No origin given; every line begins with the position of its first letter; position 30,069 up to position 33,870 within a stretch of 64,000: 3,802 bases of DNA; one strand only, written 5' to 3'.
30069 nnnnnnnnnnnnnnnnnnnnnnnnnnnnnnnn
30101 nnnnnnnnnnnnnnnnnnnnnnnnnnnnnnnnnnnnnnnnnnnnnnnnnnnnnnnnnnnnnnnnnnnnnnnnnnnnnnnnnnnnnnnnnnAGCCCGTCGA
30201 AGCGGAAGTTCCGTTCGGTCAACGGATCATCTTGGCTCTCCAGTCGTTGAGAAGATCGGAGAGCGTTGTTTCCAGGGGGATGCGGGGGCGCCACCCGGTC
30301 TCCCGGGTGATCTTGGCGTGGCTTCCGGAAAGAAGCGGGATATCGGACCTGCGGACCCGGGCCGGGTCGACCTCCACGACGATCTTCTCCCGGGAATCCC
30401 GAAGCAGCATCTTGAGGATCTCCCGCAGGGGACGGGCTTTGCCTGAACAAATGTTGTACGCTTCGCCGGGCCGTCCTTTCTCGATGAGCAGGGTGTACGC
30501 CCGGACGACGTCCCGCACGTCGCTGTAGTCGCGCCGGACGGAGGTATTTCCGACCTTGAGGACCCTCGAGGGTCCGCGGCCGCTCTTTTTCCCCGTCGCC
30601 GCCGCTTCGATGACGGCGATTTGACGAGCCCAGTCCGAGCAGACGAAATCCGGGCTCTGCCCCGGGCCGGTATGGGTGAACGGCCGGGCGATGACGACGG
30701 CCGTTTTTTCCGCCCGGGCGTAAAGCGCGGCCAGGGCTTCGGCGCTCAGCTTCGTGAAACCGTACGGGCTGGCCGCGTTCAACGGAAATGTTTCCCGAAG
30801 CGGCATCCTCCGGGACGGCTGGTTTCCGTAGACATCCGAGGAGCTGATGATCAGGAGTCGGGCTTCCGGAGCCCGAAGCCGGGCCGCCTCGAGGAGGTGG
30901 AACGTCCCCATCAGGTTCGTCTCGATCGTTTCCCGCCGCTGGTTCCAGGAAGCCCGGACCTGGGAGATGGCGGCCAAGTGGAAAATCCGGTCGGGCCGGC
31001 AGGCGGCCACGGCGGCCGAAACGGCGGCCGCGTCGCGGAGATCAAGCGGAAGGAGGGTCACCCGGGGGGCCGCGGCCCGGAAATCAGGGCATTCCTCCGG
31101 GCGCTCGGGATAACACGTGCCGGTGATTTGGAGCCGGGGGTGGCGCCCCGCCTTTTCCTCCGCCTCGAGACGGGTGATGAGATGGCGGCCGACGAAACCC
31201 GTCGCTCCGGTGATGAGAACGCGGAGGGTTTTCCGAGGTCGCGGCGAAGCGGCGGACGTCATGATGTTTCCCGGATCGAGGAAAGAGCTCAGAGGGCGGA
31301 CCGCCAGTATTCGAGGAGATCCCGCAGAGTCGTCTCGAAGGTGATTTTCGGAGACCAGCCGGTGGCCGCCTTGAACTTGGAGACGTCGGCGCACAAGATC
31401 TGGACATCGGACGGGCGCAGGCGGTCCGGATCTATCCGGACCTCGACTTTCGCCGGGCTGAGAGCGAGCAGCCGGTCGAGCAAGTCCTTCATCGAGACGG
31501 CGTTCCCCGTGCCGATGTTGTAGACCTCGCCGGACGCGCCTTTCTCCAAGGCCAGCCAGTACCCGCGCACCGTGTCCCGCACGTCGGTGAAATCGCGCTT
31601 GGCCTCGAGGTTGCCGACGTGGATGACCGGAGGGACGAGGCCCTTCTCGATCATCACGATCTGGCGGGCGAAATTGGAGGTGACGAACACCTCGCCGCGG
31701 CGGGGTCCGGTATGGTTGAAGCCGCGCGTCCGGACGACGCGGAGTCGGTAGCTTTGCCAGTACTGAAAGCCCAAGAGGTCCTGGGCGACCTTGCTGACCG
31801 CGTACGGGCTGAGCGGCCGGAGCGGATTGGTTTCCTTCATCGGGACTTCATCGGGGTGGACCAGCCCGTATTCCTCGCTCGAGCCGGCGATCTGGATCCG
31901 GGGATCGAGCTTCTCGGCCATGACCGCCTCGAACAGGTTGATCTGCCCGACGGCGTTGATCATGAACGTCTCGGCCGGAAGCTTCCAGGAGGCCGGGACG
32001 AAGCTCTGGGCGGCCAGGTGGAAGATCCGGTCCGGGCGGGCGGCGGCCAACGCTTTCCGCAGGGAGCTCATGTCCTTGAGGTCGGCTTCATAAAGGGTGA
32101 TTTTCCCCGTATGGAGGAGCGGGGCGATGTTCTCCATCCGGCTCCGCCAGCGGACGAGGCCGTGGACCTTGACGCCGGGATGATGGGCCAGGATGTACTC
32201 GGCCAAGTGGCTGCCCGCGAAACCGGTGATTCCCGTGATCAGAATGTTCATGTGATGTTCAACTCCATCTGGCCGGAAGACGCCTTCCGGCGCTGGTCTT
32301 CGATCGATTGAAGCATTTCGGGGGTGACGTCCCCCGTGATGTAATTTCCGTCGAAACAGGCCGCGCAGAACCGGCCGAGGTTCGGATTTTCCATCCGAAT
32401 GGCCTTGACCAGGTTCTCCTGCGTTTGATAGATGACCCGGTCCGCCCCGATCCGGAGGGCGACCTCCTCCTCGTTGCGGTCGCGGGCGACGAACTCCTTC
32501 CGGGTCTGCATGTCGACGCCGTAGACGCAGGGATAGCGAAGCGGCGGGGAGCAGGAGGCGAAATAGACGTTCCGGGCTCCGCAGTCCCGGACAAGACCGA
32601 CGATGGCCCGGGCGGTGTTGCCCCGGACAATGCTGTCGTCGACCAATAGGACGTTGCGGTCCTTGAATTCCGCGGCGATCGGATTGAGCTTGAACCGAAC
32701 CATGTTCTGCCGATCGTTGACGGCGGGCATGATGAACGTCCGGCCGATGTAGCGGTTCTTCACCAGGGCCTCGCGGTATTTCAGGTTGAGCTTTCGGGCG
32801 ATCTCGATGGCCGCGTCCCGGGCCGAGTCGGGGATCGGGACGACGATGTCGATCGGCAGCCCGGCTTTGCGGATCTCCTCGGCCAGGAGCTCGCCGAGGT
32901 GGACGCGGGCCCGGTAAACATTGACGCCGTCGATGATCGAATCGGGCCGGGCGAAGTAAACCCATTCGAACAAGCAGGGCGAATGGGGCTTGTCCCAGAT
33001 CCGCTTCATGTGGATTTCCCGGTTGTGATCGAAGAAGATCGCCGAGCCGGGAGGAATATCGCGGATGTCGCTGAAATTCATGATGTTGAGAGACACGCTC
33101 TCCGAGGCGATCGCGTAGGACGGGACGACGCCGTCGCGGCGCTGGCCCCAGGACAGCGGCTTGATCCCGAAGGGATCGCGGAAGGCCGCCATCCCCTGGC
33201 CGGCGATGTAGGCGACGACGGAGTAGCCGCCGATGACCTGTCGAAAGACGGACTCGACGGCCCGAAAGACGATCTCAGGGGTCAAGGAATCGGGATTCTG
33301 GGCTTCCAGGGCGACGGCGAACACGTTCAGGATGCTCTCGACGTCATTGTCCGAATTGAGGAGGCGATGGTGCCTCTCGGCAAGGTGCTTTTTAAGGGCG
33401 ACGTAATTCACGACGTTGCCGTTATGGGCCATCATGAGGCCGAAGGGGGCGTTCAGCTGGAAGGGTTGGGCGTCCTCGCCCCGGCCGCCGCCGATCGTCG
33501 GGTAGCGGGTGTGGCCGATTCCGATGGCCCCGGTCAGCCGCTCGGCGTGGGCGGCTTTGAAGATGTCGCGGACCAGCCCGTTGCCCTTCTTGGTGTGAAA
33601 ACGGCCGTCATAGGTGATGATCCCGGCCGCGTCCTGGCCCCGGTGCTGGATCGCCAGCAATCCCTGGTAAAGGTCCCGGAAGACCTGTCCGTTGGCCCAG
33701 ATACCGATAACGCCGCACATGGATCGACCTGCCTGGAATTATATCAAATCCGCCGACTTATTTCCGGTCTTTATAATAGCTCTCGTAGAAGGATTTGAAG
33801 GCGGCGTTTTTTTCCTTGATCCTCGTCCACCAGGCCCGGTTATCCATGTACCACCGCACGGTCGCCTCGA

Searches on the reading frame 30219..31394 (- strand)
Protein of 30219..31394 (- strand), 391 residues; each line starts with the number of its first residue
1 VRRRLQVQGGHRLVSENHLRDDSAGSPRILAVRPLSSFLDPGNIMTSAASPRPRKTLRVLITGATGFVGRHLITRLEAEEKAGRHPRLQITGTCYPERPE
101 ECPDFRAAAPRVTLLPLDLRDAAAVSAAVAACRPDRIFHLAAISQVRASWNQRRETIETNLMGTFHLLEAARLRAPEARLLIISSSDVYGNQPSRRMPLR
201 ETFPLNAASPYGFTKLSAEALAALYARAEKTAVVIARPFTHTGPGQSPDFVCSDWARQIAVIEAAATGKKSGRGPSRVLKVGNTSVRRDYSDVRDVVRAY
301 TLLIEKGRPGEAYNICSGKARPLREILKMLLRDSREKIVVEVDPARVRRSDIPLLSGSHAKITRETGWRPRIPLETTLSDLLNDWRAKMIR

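Call 42: search_protein_families(library=pfam, proteins=[window:30219-31394:-], max_evalue=0.00001)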
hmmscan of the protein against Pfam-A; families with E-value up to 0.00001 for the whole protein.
window:30219-31394:- (391 aa): 7 families
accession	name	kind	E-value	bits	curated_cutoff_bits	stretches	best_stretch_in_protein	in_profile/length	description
PF16363.11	GDP_Man_Dehyd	-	1.1e-60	206.3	27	1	60-379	1-330/332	GDP-mannose 4,6 dehydratase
PF01370.27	Epimerase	-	3.6e-50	171.1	20.9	1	59-316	1-240/240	NAD dependent epimerase/dehydratase family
PF04321.23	RmlD_sub_bind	-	1.7e-11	44.2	27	1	58-222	2-136/287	RmlD substrate binding domain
PF07993.18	NAD_binding_4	-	5.8e-11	42.5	20.1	1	135-239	90-205/258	Male sterility protein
PF02719.21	Polysacc_synt_2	-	6.3e-09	35.9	20.2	1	59-175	1-119/293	Polysaccharide biosynthesis protein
PF01073.25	3Beta_HSD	-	1.6e-08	34.4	22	1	60-221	1-156/280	3-beta hydroxysteroid dehydrogenase/isomerase family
PF13460.12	NAD_binding_10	-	6e-06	26.7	27.2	0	63-239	1-144/184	NAD(P)H-binding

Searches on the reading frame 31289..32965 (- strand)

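Call 42: search_protein_families(library=pfam, proteins=[window:31289-32965:-], max_evalue=0.00001)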
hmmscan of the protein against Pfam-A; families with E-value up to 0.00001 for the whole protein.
window:31289-32965:- (558 aa): 4 families
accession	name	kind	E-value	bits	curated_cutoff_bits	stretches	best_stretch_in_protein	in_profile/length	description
PF16363.11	GDP_Man_Dehyd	-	1.3e-83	281.7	27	1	242-549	1-331/332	GDP-mannose 4,6 dehydratase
PF01370.27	Epimerase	-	2.3e-56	191.3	20.9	1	241-485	1-240/240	NAD dependent epimerase/dehydratase family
PF02719.21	Polysacc_synt_2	-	3.6e-10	39.9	20.2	1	241-358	1-125/293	Polysaccharide biosynthesis protein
PF04321.23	RmlD_sub_bind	-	7.8e-06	25.6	27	0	239-394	1-131/287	RmlD substrate binding domain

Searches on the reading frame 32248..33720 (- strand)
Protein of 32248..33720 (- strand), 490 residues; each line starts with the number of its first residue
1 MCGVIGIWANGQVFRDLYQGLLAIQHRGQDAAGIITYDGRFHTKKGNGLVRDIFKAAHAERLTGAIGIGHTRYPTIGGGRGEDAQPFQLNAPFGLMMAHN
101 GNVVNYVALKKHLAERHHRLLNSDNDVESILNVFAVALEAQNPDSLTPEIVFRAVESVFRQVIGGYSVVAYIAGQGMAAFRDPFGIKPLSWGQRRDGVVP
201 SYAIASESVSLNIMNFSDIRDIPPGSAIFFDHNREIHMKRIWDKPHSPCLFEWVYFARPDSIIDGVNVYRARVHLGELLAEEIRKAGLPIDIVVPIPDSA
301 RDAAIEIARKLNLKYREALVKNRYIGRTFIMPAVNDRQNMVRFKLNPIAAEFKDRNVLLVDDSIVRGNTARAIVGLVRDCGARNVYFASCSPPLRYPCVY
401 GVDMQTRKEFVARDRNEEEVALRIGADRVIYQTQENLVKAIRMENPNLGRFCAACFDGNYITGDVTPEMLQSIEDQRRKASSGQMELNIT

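Call 42: search_protein_families(library=pfam, proteins=[window:32248-33720:-], max_evalue=0.00001)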
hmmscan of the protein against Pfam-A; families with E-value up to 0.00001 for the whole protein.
window:32248-33720:- (490 aa): 3 families
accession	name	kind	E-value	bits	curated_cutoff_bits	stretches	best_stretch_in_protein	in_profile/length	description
PF13522.11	GATase_6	-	1e-13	51.9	27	1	63-198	9-125/130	Glutamine amidotransferase domain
PF13537.11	GATase_7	-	2.6e-11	44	25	1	82-209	11-119/123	Glutamine amidotransferase domain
PF00156.33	Pribosyltran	-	2.6e-07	30.5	26.3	1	275-388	15-121/158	Phosphoribosyl transferase domain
